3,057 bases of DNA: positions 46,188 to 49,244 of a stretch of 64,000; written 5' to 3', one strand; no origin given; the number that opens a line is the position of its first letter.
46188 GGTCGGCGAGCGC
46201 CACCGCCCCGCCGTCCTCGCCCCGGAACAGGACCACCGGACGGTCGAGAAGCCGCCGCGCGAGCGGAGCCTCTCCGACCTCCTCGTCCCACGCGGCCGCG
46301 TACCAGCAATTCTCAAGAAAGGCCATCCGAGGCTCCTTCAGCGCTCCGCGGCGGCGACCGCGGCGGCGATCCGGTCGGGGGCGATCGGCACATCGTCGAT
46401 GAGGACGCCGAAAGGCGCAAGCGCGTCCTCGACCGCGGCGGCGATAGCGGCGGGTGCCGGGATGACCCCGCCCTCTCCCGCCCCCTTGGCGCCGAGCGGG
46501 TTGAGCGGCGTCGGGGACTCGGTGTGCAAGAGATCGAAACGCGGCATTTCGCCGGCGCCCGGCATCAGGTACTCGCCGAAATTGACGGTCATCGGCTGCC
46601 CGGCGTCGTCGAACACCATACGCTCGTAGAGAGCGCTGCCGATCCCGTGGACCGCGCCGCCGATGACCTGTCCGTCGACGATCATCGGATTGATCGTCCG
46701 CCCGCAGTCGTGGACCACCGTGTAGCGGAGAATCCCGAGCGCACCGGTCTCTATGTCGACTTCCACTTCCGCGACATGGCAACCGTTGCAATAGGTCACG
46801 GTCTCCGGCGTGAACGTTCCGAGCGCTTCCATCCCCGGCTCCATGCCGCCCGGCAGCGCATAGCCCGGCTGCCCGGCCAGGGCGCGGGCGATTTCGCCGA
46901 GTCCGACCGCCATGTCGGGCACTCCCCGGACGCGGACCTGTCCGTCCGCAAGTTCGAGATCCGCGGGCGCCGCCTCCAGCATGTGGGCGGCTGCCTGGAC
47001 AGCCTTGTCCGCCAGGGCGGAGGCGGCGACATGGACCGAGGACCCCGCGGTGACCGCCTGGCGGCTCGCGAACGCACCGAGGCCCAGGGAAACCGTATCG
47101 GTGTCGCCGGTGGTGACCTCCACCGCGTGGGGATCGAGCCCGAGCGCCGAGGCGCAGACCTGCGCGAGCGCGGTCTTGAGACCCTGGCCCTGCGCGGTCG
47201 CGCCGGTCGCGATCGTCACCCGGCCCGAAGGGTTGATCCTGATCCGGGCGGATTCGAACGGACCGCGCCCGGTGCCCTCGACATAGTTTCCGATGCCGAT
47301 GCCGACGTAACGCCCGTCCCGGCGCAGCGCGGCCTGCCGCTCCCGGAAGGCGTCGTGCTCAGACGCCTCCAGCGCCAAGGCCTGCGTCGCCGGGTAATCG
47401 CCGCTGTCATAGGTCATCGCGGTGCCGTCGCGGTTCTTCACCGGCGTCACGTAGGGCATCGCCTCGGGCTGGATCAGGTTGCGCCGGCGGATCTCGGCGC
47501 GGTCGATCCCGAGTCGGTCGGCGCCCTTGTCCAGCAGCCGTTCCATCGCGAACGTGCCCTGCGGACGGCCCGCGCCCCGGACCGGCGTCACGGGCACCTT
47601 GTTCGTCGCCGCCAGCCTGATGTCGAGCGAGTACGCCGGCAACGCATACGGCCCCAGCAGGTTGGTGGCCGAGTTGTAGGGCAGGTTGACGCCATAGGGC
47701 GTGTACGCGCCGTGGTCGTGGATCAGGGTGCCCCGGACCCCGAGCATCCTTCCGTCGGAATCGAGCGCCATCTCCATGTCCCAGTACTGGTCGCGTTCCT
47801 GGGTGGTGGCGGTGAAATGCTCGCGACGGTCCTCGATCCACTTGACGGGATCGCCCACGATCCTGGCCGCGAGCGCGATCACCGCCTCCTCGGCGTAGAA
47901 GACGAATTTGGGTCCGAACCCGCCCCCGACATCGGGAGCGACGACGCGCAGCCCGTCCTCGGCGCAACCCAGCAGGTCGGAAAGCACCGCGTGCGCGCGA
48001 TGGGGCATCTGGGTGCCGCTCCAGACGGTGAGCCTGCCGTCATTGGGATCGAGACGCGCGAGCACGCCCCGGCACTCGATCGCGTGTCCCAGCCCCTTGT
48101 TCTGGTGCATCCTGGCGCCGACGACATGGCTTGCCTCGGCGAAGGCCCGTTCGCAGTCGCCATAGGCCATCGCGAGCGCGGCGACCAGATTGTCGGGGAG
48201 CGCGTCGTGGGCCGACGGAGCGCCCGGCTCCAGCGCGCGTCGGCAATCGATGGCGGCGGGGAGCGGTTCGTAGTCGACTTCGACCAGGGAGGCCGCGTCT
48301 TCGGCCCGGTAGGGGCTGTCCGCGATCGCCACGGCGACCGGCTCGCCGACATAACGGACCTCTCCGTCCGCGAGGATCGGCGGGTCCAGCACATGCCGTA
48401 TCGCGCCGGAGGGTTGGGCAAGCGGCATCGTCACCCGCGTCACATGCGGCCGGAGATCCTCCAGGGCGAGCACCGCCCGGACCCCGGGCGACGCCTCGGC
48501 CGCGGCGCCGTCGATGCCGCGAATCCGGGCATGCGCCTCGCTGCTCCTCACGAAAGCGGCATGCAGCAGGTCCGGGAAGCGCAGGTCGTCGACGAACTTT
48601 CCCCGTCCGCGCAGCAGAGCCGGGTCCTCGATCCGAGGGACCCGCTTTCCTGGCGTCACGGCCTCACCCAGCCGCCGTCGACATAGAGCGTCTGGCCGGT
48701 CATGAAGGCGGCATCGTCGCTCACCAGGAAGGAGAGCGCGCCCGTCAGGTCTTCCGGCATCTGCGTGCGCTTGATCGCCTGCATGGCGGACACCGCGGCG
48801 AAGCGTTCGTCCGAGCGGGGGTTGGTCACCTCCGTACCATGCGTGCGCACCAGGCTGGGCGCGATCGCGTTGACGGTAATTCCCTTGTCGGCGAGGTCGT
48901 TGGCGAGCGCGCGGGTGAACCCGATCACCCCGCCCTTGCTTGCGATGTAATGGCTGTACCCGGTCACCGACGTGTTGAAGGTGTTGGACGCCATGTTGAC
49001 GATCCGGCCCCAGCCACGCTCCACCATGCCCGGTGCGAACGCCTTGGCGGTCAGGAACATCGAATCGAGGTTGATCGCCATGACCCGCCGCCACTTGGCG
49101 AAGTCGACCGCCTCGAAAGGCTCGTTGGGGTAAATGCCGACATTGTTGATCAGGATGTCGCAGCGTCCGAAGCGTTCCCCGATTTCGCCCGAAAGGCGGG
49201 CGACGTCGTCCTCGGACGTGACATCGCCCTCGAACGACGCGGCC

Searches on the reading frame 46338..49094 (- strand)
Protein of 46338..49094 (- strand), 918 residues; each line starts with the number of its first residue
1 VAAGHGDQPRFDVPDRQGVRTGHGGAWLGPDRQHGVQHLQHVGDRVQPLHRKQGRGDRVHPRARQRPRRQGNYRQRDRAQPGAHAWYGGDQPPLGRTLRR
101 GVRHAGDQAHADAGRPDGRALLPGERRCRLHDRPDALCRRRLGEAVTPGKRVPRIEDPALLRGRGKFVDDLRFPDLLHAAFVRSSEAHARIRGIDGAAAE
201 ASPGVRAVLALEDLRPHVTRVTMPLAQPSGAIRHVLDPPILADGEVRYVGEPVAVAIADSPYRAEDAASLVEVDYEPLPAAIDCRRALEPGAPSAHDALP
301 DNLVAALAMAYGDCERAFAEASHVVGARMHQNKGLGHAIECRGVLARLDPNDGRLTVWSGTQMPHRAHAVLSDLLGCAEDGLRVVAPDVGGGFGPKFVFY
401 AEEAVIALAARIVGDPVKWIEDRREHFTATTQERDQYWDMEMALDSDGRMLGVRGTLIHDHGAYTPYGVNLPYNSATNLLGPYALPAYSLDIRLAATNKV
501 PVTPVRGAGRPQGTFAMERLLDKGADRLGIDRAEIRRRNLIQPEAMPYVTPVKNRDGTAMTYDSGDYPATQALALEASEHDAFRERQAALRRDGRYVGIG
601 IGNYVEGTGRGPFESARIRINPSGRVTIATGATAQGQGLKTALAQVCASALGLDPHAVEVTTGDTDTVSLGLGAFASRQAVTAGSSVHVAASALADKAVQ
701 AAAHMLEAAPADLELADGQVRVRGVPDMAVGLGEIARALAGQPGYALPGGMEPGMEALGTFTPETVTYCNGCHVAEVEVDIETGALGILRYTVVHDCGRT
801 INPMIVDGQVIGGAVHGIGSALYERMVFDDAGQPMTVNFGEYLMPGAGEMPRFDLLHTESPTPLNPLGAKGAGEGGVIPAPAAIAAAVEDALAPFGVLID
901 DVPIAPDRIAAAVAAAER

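Call 60: search_protein_families(library=pfam, proteins=[window:46338-49094:-], max_evalue=0.00001)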
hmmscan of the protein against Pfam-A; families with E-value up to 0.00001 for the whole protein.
window:46338-49094:- (918 aa): 3 families
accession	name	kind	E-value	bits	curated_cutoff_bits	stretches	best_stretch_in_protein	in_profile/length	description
PF20256.3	MoCoBD_2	-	4.6e-81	272.9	27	1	574-851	2-283/283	Molybdopterin cofactor-binding domain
PF02738.23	MoCoBD_1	-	1e-77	261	27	1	296-540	2-244/244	Molybdopterin cofactor-binding domain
PF01315.27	Ald_Xan_dh_C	-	2.6e-25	89.3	31.3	1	163-279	2-110/110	Aldehyde oxidase and xanthine dehydrogenase, a/b hammerhead domain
